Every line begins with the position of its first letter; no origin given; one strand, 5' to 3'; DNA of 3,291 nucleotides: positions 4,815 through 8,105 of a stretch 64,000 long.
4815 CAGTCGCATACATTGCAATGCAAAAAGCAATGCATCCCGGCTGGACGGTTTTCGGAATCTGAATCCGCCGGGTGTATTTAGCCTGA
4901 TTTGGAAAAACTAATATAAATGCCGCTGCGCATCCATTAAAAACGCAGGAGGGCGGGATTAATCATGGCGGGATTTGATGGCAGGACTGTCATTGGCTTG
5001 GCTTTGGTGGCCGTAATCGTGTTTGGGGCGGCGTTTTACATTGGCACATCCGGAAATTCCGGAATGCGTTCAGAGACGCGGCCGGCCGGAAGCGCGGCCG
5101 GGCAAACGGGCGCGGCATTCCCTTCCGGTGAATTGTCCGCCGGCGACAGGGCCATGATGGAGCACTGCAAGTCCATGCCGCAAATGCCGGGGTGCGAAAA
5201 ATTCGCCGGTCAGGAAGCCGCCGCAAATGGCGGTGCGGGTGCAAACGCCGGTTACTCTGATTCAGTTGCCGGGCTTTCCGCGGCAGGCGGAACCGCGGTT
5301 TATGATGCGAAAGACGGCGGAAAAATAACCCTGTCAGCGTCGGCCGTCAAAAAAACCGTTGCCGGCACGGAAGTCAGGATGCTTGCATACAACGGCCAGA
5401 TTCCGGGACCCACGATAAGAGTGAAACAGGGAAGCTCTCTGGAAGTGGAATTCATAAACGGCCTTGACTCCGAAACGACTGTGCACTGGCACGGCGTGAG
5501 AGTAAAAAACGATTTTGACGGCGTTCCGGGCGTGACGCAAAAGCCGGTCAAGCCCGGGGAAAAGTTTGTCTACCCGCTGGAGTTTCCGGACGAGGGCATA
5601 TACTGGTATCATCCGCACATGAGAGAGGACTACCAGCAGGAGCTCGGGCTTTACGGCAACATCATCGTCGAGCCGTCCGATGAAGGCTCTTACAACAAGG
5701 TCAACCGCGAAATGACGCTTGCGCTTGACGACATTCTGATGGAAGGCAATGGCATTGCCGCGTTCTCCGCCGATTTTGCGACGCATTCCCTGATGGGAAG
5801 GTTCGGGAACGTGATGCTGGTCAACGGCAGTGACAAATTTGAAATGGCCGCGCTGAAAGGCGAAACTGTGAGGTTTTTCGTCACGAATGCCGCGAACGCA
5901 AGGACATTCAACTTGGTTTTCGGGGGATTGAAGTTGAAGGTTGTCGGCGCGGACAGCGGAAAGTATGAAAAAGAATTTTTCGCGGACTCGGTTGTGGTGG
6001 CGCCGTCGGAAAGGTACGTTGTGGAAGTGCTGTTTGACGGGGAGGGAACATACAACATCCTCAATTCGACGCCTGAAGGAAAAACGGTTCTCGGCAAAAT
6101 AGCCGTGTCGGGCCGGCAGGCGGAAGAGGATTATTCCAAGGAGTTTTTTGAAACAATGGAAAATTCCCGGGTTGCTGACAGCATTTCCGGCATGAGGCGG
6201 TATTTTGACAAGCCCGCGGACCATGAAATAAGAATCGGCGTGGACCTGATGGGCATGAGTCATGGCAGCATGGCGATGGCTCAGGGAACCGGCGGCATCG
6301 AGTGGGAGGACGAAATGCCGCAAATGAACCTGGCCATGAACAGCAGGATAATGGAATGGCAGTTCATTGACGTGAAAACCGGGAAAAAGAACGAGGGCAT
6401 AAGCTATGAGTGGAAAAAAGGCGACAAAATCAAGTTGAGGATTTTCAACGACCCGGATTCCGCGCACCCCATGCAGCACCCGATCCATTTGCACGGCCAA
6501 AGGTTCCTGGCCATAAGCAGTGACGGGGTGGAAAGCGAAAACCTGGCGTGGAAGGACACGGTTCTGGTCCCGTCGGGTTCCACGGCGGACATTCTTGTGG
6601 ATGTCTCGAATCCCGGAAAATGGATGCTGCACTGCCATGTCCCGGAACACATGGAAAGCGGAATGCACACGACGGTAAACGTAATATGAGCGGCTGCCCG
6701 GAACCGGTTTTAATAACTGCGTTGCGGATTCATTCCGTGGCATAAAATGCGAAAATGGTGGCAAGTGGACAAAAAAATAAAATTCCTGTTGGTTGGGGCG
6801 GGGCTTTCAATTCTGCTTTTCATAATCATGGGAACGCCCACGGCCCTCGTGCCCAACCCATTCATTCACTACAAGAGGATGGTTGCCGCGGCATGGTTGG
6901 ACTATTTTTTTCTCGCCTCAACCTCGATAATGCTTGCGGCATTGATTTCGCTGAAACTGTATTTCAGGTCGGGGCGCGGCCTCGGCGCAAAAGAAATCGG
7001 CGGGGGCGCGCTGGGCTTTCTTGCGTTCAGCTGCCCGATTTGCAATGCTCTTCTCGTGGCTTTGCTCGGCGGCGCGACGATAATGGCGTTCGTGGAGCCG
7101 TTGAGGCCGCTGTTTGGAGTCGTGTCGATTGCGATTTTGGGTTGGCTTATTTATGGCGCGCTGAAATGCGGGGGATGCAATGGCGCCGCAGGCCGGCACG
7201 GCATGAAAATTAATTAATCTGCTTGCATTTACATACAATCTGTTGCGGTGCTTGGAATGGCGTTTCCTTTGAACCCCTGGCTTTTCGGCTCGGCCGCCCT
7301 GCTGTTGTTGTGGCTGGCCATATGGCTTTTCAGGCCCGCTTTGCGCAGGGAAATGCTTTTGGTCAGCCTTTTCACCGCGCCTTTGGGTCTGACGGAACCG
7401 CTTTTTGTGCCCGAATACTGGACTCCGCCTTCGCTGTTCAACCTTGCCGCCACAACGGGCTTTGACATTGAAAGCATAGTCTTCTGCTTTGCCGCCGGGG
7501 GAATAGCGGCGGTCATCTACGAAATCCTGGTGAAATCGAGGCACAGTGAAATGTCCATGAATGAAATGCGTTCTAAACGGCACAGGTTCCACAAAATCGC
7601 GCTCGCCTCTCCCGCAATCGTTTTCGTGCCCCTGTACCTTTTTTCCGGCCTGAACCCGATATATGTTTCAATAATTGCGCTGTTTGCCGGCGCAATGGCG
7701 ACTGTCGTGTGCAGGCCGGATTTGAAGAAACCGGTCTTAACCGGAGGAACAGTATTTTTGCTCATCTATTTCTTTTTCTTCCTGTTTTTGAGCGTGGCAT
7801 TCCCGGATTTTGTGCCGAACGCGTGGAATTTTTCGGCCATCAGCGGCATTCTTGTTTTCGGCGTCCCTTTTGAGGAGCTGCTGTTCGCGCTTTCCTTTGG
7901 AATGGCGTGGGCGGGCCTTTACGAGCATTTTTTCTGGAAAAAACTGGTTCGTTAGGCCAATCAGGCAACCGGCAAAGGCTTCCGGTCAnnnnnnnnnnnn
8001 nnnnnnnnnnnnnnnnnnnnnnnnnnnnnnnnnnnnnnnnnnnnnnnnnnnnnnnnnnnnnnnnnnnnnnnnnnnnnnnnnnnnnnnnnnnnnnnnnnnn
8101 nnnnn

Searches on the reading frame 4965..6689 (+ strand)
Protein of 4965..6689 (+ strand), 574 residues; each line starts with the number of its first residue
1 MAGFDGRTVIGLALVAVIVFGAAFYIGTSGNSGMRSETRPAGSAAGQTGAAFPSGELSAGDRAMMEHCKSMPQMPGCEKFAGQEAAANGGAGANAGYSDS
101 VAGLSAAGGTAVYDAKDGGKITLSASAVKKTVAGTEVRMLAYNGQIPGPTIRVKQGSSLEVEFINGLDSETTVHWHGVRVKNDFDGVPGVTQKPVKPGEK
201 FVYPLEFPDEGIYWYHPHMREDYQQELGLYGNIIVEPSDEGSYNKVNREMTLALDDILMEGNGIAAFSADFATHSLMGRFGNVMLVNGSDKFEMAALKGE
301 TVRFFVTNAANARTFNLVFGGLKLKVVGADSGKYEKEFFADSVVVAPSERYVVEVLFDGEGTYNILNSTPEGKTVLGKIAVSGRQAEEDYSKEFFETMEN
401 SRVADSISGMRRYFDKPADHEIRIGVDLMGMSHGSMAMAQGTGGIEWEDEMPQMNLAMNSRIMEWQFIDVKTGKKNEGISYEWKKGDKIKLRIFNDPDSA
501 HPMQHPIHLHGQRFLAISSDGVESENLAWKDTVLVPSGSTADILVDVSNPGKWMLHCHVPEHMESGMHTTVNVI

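Call 3: search_protein_families(library=pfam, proteins=[window:4965-6689:+], max_evalue=0.1)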
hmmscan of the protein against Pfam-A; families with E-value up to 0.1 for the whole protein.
window:4965-6689:+ (574 aa): 4 families
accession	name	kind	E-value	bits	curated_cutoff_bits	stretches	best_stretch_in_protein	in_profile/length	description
PF07732.21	Cu-oxidase_3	-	4.2e-37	127.3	21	1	133-238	10-117/119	Multicopper oxidase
PF07731.20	Cu-oxidase_2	-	3.7e-28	98.4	20.4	2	475-573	29-133/137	Multicopper oxidase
PF00394.28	Cu-oxidase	-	3e-16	60.3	21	2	251-369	33-135/157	Multicopper oxidase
PF06525.17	SoxE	-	0.019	14.9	21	0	535-571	100-136/149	Sulfocyanin (SoxE) domain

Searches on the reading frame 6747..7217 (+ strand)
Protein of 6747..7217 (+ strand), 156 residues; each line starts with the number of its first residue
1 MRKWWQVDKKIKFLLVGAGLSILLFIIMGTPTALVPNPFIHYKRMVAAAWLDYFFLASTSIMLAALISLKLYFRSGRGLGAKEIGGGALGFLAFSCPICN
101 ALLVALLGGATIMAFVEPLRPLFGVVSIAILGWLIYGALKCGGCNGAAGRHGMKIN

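Call 3: search_protein_families(library=pfam, proteins=[window:6747-7217:+], max_evalue=0.1)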
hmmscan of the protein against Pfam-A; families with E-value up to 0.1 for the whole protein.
window:6747-7217:+ (156 aa): 0 families

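Call 4: search_protein_families(library=ncbifam, proteins=[window:6747-7217:+], max_evalue=0.1)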
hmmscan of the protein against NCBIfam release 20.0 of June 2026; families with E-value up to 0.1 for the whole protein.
window:6747-7217:+ (156 aa): 1 family
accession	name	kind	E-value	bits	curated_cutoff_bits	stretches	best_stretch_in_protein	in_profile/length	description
NF033556.1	MerTP_fusion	equivalog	0.0021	17.7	180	1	101-141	19-59/186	mercuric transport protein MerTP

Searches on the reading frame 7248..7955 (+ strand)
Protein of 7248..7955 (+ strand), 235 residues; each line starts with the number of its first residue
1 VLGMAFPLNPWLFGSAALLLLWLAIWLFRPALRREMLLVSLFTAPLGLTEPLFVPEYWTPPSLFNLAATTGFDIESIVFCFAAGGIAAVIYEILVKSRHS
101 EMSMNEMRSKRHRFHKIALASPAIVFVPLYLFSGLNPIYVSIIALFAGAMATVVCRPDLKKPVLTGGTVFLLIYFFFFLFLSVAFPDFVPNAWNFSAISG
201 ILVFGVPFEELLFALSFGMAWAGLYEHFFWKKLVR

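Call 3: search_protein_families(library=pfam, proteins=[window:7248-7955:+], max_evalue=0.1)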
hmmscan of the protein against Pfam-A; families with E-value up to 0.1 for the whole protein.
window:7248-7955:+ (235 aa): 1 family
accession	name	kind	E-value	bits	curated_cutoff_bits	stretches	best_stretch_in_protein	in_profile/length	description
PF18916.5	Lycopene_cyc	-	2.1e-17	63.9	27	1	136-228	1-92/92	Lycopene cyclase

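Call 4: search_protein_families(library=ncbifam, proteins=[window:7248-7955:+], max_evalue=0.1)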
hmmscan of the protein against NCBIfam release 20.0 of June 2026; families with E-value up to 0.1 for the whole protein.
window:7248-7955:+ (235 aa): 1 family
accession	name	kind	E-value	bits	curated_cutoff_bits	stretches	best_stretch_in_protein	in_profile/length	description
NF043059.1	T4SS_LegC3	equivalog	0.022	13.3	650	1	28-106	370-444/518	Dot/Icm T4SS effector LegC3/PpeA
